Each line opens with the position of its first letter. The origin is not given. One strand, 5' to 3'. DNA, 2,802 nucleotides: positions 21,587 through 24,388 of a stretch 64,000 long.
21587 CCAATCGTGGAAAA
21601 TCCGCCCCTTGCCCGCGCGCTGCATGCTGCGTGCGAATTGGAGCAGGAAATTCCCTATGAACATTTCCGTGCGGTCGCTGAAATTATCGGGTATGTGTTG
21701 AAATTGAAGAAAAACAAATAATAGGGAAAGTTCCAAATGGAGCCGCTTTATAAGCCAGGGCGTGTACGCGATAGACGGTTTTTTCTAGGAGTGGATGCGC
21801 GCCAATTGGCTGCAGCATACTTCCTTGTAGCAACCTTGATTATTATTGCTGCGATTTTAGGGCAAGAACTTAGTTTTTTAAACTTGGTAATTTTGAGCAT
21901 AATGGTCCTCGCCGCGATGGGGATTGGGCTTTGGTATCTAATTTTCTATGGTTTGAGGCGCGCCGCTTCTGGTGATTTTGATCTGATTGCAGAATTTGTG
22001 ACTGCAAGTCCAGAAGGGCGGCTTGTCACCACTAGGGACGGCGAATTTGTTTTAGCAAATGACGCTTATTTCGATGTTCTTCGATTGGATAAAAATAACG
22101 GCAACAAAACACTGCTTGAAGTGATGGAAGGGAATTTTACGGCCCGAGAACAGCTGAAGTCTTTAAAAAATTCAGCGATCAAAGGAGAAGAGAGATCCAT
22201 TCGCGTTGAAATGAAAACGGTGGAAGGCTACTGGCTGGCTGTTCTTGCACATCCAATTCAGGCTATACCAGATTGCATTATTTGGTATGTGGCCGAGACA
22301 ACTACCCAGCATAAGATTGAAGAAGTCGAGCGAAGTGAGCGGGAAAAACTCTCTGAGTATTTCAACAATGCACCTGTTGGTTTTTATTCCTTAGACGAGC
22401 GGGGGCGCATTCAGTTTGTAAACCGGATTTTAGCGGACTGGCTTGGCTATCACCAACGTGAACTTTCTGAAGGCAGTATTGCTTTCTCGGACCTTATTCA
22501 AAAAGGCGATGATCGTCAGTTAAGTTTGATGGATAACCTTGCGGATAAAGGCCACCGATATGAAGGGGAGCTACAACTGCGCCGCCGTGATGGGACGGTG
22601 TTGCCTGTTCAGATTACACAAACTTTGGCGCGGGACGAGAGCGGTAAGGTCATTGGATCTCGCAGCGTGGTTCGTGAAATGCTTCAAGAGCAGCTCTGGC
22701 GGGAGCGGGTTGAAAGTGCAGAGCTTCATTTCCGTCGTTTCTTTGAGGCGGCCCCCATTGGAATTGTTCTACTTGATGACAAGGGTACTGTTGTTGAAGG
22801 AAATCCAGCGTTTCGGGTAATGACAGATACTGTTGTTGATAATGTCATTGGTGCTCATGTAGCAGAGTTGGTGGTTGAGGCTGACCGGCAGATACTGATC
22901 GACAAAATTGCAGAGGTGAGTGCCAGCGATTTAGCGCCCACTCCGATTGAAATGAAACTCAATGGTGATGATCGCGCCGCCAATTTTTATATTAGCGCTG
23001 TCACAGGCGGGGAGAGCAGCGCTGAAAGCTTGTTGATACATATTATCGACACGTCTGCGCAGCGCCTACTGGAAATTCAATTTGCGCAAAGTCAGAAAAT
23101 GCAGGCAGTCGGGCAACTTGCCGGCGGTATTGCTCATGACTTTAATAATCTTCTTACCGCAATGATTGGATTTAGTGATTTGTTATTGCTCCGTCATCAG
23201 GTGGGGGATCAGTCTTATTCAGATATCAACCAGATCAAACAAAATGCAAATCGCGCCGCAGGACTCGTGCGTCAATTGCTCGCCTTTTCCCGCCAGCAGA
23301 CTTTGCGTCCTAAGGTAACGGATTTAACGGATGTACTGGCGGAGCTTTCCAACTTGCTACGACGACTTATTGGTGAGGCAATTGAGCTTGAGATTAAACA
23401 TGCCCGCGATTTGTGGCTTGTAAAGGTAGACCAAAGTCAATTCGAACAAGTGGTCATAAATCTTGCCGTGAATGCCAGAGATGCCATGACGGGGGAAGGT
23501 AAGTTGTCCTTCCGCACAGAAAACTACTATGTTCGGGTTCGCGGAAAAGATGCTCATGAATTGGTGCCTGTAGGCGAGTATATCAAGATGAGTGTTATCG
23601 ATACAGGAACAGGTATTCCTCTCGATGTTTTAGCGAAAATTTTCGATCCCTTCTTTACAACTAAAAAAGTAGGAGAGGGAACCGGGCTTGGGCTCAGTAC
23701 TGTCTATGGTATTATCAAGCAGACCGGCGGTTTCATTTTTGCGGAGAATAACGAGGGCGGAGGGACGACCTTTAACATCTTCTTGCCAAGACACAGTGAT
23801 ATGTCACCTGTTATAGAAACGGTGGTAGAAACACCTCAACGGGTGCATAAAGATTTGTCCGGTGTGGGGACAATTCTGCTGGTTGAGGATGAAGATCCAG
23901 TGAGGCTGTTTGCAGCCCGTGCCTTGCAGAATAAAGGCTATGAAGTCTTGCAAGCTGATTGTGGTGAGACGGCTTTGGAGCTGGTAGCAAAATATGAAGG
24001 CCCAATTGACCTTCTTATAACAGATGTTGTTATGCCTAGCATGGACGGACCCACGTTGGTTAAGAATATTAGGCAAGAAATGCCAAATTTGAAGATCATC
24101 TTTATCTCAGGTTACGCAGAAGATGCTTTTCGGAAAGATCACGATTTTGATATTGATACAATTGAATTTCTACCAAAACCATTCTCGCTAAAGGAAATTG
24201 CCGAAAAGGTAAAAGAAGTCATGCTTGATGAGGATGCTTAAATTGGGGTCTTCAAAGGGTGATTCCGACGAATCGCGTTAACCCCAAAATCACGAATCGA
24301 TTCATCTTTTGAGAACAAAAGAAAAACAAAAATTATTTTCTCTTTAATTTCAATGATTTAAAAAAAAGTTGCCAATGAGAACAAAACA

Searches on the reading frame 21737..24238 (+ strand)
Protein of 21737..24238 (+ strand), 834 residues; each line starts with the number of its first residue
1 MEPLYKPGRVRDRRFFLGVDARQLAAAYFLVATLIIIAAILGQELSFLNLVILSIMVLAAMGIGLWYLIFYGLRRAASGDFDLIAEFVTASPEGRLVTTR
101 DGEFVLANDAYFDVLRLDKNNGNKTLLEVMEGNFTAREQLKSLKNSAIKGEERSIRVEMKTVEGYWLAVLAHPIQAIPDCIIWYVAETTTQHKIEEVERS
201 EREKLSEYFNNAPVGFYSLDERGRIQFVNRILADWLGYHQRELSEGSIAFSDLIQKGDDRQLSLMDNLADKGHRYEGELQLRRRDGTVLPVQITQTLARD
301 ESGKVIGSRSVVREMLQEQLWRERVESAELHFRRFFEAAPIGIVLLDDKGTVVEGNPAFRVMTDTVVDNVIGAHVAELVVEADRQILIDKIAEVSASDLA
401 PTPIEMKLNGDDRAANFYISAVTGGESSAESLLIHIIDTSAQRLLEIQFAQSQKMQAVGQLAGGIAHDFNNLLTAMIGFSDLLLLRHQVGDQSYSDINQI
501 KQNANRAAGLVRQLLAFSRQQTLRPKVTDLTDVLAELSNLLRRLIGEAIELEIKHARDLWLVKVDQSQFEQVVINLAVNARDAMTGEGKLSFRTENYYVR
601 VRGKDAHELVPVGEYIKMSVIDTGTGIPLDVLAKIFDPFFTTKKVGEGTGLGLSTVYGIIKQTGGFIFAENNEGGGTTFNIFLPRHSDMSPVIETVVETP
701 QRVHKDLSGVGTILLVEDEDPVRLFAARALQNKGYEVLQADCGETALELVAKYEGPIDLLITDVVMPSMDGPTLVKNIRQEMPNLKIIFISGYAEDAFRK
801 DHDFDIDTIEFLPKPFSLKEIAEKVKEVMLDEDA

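Call 66: search_protein_families(library=ncbifam, proteins=[window:21737-24238:+], max_evalue=1e-10)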
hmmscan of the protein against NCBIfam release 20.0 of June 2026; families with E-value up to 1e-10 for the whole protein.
window:21737-24238:+ (834 aa): 65 families (the best 25 are shown)
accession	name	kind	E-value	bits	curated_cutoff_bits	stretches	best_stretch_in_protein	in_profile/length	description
NF046020.1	HisKinCckABruc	equivalog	6.8e-233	775.3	1000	1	25-829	29-867/868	cell cycle histidine kinase CckA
NF046026.1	HisKinCckACaul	equivalog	1.5e-155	519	1000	1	293-828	144-675/678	cell cycle histidine kinase CckA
NF010076.0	PRK13557.1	subfamily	1e-102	344.3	631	1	352-829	55-533/540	histidine kinase famiy protein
NF010411.0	PRK13837.1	equivalog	1.4e-76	258.2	647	1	442-827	434-810/828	two-component system VirA-like sensor kinase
NF052574.1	HisKinEspCMyxo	equivalog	1.1e-57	195.8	1200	1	345-795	303-750/785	serine histidine kinase EspC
NF008468.0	PRK11360.1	equivalog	3e-57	194.3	646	1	339-688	277-611/616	two-component system sensor histidine kinase AtoS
NF052573.1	HisKinEspAMyxo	equivalog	5.8e-49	166.8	1400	1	335-794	259-716/755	serine histidine kinase EspA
NF047466.1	hybrid_RR_LvrB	exception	6.2e-41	140.8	500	1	445-685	139-376/377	hybrid histidine kinase/response regulator LvrB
NF007688.0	PRK10364.1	equivalog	1.7e-37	129.3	479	1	441-686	223-452/460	two-component system sensor histidine kinase ZraS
NF041777.1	sens_FixL_Rhizob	equivalog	1.2e-32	113.2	850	1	253-685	45-481/485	sensor protein FixL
NF046044.1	PnpS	equivalog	1.5e-32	113.1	400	1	299-684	26-390/390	two-component system histidine kinase PnpS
NF038348.1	T2SS_HK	subfamily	7.6e-31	107.2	450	1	502-684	406-572/574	histidine kinase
NF008302.0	PRK11091.1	equivalog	1.4e-27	96.2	838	1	311-829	136-643/779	aerobic respiration two-component sensor histidine kinase ArcB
NF053867.1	SprKinKinDBac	equivalog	6.8e-27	94.1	775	1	447-687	275-499/500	sporulation kinase KinD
TIGR02938.1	nifL_nitrog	equivalog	9e-27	93.7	242.45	1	210-677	11-486/494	nitrogen fixation negative regulator NifL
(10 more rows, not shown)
